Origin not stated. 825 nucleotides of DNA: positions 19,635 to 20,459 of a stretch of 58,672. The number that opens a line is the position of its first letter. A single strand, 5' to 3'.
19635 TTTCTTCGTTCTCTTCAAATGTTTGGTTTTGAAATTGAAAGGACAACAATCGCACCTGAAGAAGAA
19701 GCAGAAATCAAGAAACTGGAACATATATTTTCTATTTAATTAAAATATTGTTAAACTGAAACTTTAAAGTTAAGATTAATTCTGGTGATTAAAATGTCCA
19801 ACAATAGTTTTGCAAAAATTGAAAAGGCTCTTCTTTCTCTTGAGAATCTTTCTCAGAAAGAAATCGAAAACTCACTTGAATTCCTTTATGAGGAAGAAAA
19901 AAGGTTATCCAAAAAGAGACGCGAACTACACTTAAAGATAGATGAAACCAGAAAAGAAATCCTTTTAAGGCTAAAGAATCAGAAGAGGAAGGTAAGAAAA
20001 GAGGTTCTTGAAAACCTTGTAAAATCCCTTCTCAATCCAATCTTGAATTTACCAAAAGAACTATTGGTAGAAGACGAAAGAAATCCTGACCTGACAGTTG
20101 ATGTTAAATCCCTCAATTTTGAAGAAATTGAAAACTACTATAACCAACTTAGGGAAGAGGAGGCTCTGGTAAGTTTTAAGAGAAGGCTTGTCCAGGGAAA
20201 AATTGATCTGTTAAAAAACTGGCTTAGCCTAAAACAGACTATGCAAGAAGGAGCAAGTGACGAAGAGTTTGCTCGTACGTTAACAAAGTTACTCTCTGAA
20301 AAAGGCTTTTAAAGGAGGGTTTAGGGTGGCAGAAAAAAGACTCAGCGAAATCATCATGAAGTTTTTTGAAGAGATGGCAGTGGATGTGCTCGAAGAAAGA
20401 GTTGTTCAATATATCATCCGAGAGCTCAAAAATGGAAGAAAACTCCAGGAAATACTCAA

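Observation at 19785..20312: Coiled-coil protein with two internally repeated RsiG-type c-di-GMP-binding motifs and no adjacent sigma factor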

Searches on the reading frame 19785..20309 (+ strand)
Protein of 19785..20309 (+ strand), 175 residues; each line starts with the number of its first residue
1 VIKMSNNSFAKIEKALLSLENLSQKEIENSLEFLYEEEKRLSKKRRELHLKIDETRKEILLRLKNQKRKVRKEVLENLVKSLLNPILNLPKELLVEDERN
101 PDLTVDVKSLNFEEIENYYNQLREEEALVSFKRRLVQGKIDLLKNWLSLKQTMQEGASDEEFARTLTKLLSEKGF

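Call 3: search_protein_families(library=pfam, proteins=[window:19785-20309:+], max_evalue=1)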
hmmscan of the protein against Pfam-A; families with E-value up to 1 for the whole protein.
window:19785-20309:+ (175 aa): 4 families
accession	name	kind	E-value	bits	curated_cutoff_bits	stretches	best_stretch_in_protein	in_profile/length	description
PF22802.1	RsiG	-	6.3e-17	61.5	27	2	106-145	6-45/65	RsiG-like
PF22283.2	DUF6960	-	0.056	14.1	27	1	48-81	40-73/131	Family of unknown function (DUF6960)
PF12188.13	STAT2_C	-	0.13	12.6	27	1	100-126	6-32/56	Signal transducer and activator of transcription 2 C terminal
PF01025.24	GrpE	-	0.76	9.9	25.8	1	25-99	7-86/165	GrpE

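Call 4: search_protein_families(library=ncbifam, proteins=[window:19785-20309:+], max_evalue=1)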
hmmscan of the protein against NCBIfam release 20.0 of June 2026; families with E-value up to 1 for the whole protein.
window:19785-20309:+ (175 aa): 2 families
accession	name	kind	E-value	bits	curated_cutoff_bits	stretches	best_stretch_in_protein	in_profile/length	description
TIGR02403.1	trehalose_treC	equivalog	0.033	12.9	799.05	1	3-71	228-295/544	alpha,alpha-phosphotrehalase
NF007655.0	PRK10325.1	equivalog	0.074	12.8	348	1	43-110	56-123/197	nucleotide exchange factor GrpE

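Call 15: find_homologous_proteins(query=window:19785-20309:+, max_evalue=0.001)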
Query window:19785-20309:+ (175 aa): 12 proteins with E <= 0.001 among 186 candidates.
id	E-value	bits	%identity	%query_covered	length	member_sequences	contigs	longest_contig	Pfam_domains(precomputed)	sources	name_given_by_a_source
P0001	2.7e-96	337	100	98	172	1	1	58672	PF22802.2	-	-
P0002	5.5e-86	304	88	98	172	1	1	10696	PF22802.2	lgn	-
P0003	9.4e-62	225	68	98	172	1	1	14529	PF22802.2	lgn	-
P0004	2.3e-61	224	67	98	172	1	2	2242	PF22802.2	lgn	-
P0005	4.3e-61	223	67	98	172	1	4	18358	PF22802.2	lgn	-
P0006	1.8e-58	215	67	98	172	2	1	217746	PF22802.2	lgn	-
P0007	2.1e-58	214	64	98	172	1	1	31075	PF22802.2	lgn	-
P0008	2.1e-56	208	63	98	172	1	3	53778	PF22802.2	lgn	-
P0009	2.2e-55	205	63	98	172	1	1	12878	PF22802.2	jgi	jgi:small-conductance mechanosensitive channel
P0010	1.3e-54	202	65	98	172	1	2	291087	PF22802.2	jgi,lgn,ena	-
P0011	4.6e-40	155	51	95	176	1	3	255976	PF22802.2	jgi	jgi:hypothetical protein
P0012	4.3e-38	148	49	97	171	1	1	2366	PF22802.2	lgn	-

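Call 17: search_solved_structures(query=window:19785-20309:+, max_evalue=10, show_alignments=3)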
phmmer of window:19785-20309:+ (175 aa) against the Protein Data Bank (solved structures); distinct sequences matched with E-value up to 10: 11.
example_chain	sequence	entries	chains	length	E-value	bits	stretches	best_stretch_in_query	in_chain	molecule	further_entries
7lq2_B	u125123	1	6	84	9.7e-05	25.4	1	104-166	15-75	RR RsiG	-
7lq3_B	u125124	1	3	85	0.0001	25.4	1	104-166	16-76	RsiG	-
7lq4_D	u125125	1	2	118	0.00012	25.2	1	104-166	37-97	RsiG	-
6pfj_T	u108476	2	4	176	0.0038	20.3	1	106-150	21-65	AmfC protein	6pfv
8uzp_M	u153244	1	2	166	0.14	15.1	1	29-77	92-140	stem_mimetic_01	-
1k5o_A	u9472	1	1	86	0.41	13.7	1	45-96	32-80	CPI-17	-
1bam_A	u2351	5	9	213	0.46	13.5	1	68-156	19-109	ENDONUCLEASE BamH I | PROTEIN (BAMHI (E.C.3.1.21.4)) | TYPE II RESTRICTION ENZYME BAMHI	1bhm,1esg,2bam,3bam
1dkg_A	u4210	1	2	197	0.48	13.4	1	44-111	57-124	NUCLEOTIDE EXCHANGE FACTOR GRPE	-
1j2m_A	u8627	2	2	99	0.52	13.3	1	45-96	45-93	17-kDa PKC-potentiated inhibitory protein of PP1 | Protein phosphatase 1 regulatory subunit 14A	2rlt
1j2n_A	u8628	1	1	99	0.61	13.1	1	45-96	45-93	17-kDa PKC-potentiated inhibitory protein of PP1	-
1ya9_A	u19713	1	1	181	2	11.5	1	38-77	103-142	Apolipoprotein E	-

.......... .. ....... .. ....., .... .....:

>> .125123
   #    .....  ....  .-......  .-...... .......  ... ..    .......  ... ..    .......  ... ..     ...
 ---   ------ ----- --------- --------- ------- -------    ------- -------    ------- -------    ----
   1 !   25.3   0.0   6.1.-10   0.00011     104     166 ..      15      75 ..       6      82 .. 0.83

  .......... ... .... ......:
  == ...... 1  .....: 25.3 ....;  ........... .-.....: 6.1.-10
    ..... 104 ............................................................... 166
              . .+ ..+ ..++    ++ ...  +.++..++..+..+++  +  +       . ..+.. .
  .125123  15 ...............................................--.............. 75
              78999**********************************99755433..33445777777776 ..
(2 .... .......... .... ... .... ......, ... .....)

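Call 23: find_encoding_contigs(protein=P0010, flank=10000, max_places=3)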
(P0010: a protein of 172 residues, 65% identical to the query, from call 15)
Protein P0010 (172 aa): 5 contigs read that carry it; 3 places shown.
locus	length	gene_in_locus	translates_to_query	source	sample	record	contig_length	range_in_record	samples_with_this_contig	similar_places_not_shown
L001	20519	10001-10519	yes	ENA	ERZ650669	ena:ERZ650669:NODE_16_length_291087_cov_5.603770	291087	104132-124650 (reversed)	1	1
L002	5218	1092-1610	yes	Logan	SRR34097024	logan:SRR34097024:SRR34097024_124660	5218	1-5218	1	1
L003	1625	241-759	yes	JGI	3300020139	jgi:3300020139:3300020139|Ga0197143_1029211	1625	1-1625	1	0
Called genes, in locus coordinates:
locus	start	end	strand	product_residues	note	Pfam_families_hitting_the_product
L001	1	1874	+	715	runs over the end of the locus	PF13491:FtsK_4TM, PF17854:FtsK_alpha, PF01580:FtsK_SpoIIIE, PF09397:FtsK_gamma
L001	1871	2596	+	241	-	PF12844:HTH_19, PF13413:HTH_25, PF13464:RodZ_C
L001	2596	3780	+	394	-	PF02749:QRPTase_N, PF01729:QRPTase_C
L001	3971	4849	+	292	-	PF00768:Peptidase_S11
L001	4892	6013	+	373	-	PF01571:GCV_T, PF08669:GCV_T_C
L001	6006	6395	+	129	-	PF01597:GCV_H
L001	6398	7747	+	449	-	PF02347:GDC-P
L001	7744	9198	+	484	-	PF02347:GDC-P, PF21478:GcvP2_C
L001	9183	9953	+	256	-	PF21948:LplA-B_cat, PF03099:BPL_LplA_LipB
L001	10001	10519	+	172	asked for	PF22802:RsiG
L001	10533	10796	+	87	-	-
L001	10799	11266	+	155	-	PF16697:Yop-YscD_cpl, PF00498:FHA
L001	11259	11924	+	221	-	PF00376:MerR (weak), PF13411:MerR_1, PF13591:MerR_2 (weak), PF28507:Rv1828_C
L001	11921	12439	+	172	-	PF01927:Mut7-C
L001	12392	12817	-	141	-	-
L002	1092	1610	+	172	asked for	PF22802:RsiG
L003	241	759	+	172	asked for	PF22802:RsiG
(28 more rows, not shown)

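Call 24: find_encoding_contigs(protein=P0011, flank=10000, max_places=3)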
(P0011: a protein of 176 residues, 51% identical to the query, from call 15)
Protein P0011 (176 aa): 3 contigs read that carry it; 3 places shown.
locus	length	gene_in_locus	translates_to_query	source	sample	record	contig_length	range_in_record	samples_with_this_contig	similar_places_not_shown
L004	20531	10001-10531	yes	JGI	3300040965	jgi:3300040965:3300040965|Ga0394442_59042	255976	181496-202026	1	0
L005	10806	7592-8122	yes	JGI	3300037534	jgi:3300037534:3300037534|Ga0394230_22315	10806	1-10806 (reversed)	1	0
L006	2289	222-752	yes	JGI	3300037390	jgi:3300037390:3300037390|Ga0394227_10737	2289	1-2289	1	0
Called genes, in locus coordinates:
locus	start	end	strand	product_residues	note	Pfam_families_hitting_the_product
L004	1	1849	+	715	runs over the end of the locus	PF13491:FtsK_4TM, PF17854:FtsK_alpha, PF01580:FtsK_SpoIIIE, PF01935:DUF87 (weak), PF09397:FtsK_gamma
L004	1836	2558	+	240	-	PF12844:HTH_19, PF13413:HTH_25, PF13560:HTH_31 (weak), PF13464:RodZ_C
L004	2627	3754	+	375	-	PF02749:QRPTase_N, PF01729:QRPTase_C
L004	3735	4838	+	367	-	PF00768:Peptidase_S11, PF13354:Beta-lactamase2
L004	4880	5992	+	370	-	PF01571:GCV_T, PF08669:GCV_T_C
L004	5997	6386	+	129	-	PF01597:GCV_H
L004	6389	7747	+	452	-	PF02347:GDC-P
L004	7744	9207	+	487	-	PF02347:GDC-P, PF00266:Aminotran_5 (weak), PF21478:GcvP2_C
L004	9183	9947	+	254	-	PF21948:LplA-B_cat, PF03099:BPL_LplA_LipB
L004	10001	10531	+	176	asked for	PF22802:RsiG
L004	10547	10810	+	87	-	-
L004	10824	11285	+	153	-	PF16697:Yop-YscD_cpl, PF00498:FHA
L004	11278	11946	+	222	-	PF00376:MerR (weak), PF13411:MerR_1, PF13591:MerR_2 (faint), PF28507:Rv1828_C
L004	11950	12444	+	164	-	PF01927:Mut7-C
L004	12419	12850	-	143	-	-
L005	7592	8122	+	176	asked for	PF22802:RsiG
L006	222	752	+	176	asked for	PF22802:RsiG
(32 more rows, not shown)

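Call 25: find_related_loci(query=A1, collection=genome_contigs, flank=10000)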
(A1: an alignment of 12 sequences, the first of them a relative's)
Query A1 (172 aa) in genome_contigs; peptide patterns used: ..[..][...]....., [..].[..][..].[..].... (x = any residue, [..] = any of these).
20 stretches matched a pattern, but none encodes a relative of the query by tblastn (E <= 1e-3).

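Call 26: predict_structure(alignment_id=A1)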
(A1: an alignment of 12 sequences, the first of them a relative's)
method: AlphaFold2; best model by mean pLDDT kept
length: 172 residues; sequences in the alignment: 12
mean_pLDDT: 79.0   pTM: 0.71
mean pLDDT of the five models: 79.0, 76.3, 75.2, 74.3, 59.4
residues with pLDDT >= 90: 32; 70-90: 98; 50-70: 41; < 50: 1
segments of 3 or more residues with pLDDT < 50: none
pLDDT, mean of each block of 10 residues (from residue 1): 63 75 88 93 93 86 61 62 60 81 88 87 88 86 83 75 76 60
secondary structure, 60 per line:
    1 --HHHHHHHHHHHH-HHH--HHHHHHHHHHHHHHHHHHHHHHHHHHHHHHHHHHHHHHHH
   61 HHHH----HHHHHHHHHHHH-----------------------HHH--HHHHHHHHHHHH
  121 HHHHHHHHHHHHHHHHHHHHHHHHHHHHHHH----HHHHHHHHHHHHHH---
elements in order: H3-14 H21-64 H69-80 H109-151 H156-169

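Call 33: fold_search(model_id=the predicted structure, library=pdb)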
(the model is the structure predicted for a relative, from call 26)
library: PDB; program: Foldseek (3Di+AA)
matches with E <= 10: 188; with E <= 0.001: 0
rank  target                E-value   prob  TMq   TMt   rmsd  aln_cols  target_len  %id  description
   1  6pfv_E                1.9e-01  0.99  0.51  0.55   9.2       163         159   19  Structure of S. venezuelae RisG-WhiG-c-di-GMP complex: orthorhombic crystal form (released 2019-11-13)
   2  4cgk_B                2.4e-01  0.38  0.26  0.16  22.4       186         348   16  Crystal structure of the essential protein PcsB from Streptococcus pneumoniae (released 2014-05-21)
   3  6pfv_T                2.9e-01  0.97  0.49  0.51   9.7       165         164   19  Structure of S. venezuelae RisG-WhiG-c-di-GMP complex: orthorhombic crystal form (released 2019-11-13)
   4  4cgk_A                2.9e-01  0.33  0.26  0.16  22.5       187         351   15  Crystal structure of the essential protein PcsB from Streptococcus pneumoniae (released 2014-05-21)
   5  6pfj_T                4.1e-01  0.91  0.43  0.49   9.6       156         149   18  Structure of S. venezuelae RsiG-WhiG-(ci-di-GMP) complex, P64 crystal form (released 2019-11-13)
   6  5ukj_B                1.0e+00  0.16  0.24  0.17  17.1       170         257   16  The co-structure of N,N-dimethyl-4-[(6R)-6-methyl-5-(1H-pyrrolo[2,3- b]pyridin-4-yl)-4,5,6,7-tetrahydropyrazolo[1,5- a (released 2017-05-10)
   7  5vo5                  1.4e+00  0.20  0.26  0.25  11.5       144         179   13  Crystal structure of Lgd-Shrub complex, single chain fusion (released 2017-06-14)
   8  4ilo_A                1.5e+00  0.77  0.45  0.33  12.9       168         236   15  2.12A resolution structure of CT398 from Chlamydia trachomatis (released 2014-01-01)
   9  5xg2                  1.6e+00  0.33  0.38  0.28  19.8       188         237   16  Crystal structure of a coiled-coil segment (residues 345-468 and 694-814) of Pyrococcus yayanosii Smc (released 2017-06-07)
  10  9a6c_A                1.7e+00  0.35  0.41  0.14  16.6       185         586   11  Integrative model of YYDD-YYDB by crosslinking MS and deep learning (released 2024-09-18)
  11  4jps_B                1.7e+00  0.13  0.24  0.18  17.8       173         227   14  Co-crystal Structures of the Lipid Kinase PI3K alpha with Pan and Isoform Selective Inhibitors (released 2014-04-02)
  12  5xei                  1.7e+00  0.09  0.24  0.09  23.5       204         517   17  Crystal structure of the Smc head domain with a coiled coil and joint derived from Pyrococcus yayanosii (released 2017-06-07)
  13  5bw9_G                1.8e+00  0.18  0.25  0.30  14.2       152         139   15  Crystal Structure of Yeast V1-ATPase in the Autoinhibited Form (released 2016-06-08)
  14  8bcy_B                1.9e+00  0.38  0.41  0.42  16.4       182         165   14  HUMAN PI3KDELTA IN COMPLEX WITH COMPOUND 13 (released 2023-05-10)
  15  6egc                  1.9e+00  0.18  0.21  0.24  21.3       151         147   16  Single-chain version of 2L4HC2_23 (PDB 5J0K) (released 2019-05-29)
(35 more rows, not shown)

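Call 34: search_protein_representatives(alignment_id=A1)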
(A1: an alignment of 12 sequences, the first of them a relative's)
Query: 12 sequences, 172 profile positions. Proteins with E-value up to 0.001 (for the whole library): 479; up to 1e-10: 18; up to 1e-30: 3. The best 150 are listed.
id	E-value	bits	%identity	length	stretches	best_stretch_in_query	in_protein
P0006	6.6e-80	283.1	-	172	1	1-172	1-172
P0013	9.5e-50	184.9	-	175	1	6-171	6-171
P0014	5.7e-36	140.0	-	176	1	1-172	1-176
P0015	3.7e-29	117.9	-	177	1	4-172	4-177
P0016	3.6e-27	111.4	-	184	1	4-172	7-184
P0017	4.4e-24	101.3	-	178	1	1-172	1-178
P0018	2.1e-19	86.1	-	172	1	7-157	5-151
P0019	2.1e-16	76.3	-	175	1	6-169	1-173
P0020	9.5e-14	67.7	-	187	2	16-87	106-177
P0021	3.7e-13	65.8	-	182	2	97-171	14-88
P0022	3.4e-12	62.7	-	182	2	14-64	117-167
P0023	5.9e-12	61.9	-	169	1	20-168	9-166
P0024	6.8e-12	61.7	-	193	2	12-65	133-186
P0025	1.6e-11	60.5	-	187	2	102-167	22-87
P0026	1.7e-11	60.4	-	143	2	112-170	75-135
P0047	1.8e-08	50.6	-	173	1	11-171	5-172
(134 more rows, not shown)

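Call 46: find_homologous_proteins(query=A3, max_evalue=1e-8)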
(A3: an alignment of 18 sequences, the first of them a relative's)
Query A3 (18 sequences) (172 aa, profile of the alignment): 242 proteins with E <= 1e-8 among 8000 candidates; the best 120 are listed.
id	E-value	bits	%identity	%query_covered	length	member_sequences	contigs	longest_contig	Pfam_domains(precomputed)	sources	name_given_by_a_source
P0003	5.5e-61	223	68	100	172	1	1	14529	PF22802.2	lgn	-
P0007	3.1e-60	221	64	100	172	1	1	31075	PF22802.2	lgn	-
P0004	4.8e-60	220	67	100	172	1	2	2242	PF22802.2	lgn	-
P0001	7.4e-60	220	100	100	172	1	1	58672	PF22802.2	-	-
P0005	1.5e-59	219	67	100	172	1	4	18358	PF22802.2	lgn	-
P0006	2.6e-59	218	67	100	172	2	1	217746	PF22802.2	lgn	-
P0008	6.1e-59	217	63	100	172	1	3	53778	PF22802.2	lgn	-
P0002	2.1e-58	215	88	100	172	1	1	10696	PF22802.2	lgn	-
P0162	2.5e-57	211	62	100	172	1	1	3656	PF22802.2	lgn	-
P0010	3.5e-57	211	65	100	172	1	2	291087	PF22802.2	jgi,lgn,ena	-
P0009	5.0e-57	210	63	100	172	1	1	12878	PF22802.2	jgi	jgi:small-conductance mechanosensitive channel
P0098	3.4e-42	162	28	94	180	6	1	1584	PF22802.2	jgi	jgi:hypothetical protein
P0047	7.2e-42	161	28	95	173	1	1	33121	PF22802.2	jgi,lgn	jgi:hypothetical protein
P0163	4.7e-41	158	30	80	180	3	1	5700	PF22802.2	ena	-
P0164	2.7e-39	153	28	94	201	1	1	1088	PF22802.2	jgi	jgi:hypothetical protein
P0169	5.9e-38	148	29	95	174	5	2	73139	PF22802.2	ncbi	-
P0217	6.8e-34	135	31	94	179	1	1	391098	PF22802.2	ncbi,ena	-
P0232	3.2e-33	133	34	80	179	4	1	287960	PF22802.2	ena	-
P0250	4.6e-31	126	27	77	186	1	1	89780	PF22802.2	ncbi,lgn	-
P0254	7.3e-31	125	30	73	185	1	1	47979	PF16360.11,PF22802.2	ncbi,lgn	ncbi:MAG: hypothetical protein WAP35_01005 [Solirubrobacterales bacterium]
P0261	4.9e-30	123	28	72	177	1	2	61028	PF22802.2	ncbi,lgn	-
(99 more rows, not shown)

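Call 48: find_encoding_contigs(protein=P0169, flank=10000, max_places=1)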
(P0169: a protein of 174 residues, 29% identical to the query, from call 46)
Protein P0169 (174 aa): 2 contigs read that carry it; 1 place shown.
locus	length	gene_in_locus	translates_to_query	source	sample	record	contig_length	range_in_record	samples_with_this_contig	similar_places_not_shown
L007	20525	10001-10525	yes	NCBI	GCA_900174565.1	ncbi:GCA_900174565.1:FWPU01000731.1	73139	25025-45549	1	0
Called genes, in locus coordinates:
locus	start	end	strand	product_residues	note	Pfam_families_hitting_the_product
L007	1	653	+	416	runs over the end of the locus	PF00675:Peptidase_M16, PF05193:Peptidase_M16_C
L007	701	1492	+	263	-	PF01113:DapB_N, PF01408:GFO_IDH_MocA (faint), PF03447:NAD_binding_3 (weak), PF05173:DapB_C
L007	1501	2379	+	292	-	PF00701:DHDPS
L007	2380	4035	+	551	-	PF00753:Lactamase_B, PF23023:Anti-Pycsar_Apyc1 (faint), PF12706:Lactamase_B_2, PF22505:RNase_J_b_CASP, PF07521:RMMBL, PF17770:RNase_J_C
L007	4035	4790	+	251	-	PF02673:BacA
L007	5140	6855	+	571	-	PF17854:FtsK_alpha, PF01580:FtsK_SpoIIIE, PF01935:DUF87 (weak), PF09397:FtsK_gamma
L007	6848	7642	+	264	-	PF12844:HTH_19, PF13413:HTH_25, PF13464:RodZ_C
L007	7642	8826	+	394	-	PF02749:QRPTase_N, PF01729:QRPTase_C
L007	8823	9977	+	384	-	PF00768:Peptidase_S11, PF13354:Beta-lactamase2 (weak), PF07943:PBP5_C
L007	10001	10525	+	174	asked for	PF22802:RsiG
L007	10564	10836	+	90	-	-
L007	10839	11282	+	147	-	PF16697:Yop-YscD_cpl, PF00498:FHA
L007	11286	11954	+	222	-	PF00376:MerR (weak), PF13411:MerR_1, PF13591:MerR_2 (faint), PF28507:Rv1828_C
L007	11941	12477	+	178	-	PF01927:Mut7-C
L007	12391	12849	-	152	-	PF01578:Cytochrom_C_asm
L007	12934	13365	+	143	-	-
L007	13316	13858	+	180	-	PF00156:Pribosyltran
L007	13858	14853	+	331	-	PF07885:Ion_trans_2, PF02254:TrkA_N, PF02080:TrkA_C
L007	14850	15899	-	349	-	PF24568:CC_PcsB, PF03330:DPBB_1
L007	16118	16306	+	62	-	-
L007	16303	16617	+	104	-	-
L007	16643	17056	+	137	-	-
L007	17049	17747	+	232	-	PF13483:Lactamase_B_3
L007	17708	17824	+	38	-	-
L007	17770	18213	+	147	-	-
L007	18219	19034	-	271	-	PF00990:GGDEF (weak)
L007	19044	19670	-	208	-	-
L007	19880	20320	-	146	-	PF22769:DCD, PF00692:dUTPase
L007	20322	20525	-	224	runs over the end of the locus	PF13353:Fer4_12, PF04055:Radical_SAM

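Call 49: find_encoding_contigs(protein=P0217, flank=10000, max_places=1)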
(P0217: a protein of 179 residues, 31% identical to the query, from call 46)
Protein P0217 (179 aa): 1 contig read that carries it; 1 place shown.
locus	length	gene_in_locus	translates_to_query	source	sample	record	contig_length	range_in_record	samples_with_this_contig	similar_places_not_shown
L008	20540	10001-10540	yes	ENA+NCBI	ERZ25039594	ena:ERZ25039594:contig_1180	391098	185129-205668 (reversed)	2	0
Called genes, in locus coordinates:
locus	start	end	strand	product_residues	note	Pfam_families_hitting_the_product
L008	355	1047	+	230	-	PF00248:Aldo_ket_red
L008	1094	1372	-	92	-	-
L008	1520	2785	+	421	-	PF00126:HTH_1, PF03466:LysR_substrate, PF00384:Molybdopterin (weak)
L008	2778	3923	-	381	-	-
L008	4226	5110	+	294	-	PF01568:Molydop_binding, PF01257:2Fe-2S_thioredx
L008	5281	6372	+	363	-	PF01512:Complex1_51K, PF10531:SLBB, PF22461:SLBB_2 (weak), PF10589:NADH_4Fe-4S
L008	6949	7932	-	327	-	-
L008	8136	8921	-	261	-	-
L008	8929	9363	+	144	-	PF00994:MoCF_biosynth (weak)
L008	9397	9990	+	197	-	PF01066:CDP-OH_P_transf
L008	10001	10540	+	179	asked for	PF22802:RsiG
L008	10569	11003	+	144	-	PF16697:Yop-YscD_cpl, PF00498:FHA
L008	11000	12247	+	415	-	PF00376:MerR, PF13411:MerR_1, PF13591:MerR_2 (faint), PF28507:Rv1828_C, PF00156:Pribosyltran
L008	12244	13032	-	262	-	-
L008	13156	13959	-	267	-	PF00990:GGDEF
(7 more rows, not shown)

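Call 50: find_encoding_contigs(protein=P0047, flank=10000, max_places=1)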
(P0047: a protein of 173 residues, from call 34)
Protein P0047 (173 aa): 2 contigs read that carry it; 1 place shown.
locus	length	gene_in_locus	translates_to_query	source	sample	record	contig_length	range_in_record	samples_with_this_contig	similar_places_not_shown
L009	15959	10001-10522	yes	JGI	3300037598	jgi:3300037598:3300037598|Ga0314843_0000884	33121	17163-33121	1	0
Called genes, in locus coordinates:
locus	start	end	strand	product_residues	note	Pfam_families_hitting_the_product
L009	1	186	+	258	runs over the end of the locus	PF00675:Peptidase_M16, PF05193:Peptidase_M16_C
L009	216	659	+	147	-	PF05193:Peptidase_M16_C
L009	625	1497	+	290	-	PF01113:DapB_N, PF03447:NAD_binding_3 (faint), PF05173:DapB_C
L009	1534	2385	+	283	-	PF00701:DHDPS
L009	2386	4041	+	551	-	PF00753:Lactamase_B, PF23023:Anti-Pycsar_Apyc1 (faint), PF12706:Lactamase_B_2, PF22505:RNase_J_b_CASP, PF07521:RMMBL, PF17770:RNase_J_C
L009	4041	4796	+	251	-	PF02673:BacA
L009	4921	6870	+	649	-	PF13491:FtsK_4TM, PF01935:DUF87 (faint), PF17854:FtsK_alpha, PF01580:FtsK_SpoIIIE, PF09397:FtsK_gamma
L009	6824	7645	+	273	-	PF12844:HTH_19, PF13413:HTH_25, PF13464:RodZ_C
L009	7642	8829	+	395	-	PF02749:QRPTase_N, PF01729:QRPTase_C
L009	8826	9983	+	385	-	PF00768:Peptidase_S11, PF13354:Beta-lactamase2 (weak), PF07943:PBP5_C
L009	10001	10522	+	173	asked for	PF22802:RsiG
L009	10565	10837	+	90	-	-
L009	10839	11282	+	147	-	PF16697:Yop-YscD_cpl, PF00498:FHA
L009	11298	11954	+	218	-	PF00376:MerR (weak), PF13411:MerR_1, PF13591:MerR_2 (faint), PF28507:Rv1828_C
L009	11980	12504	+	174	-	PF01927:Mut7-C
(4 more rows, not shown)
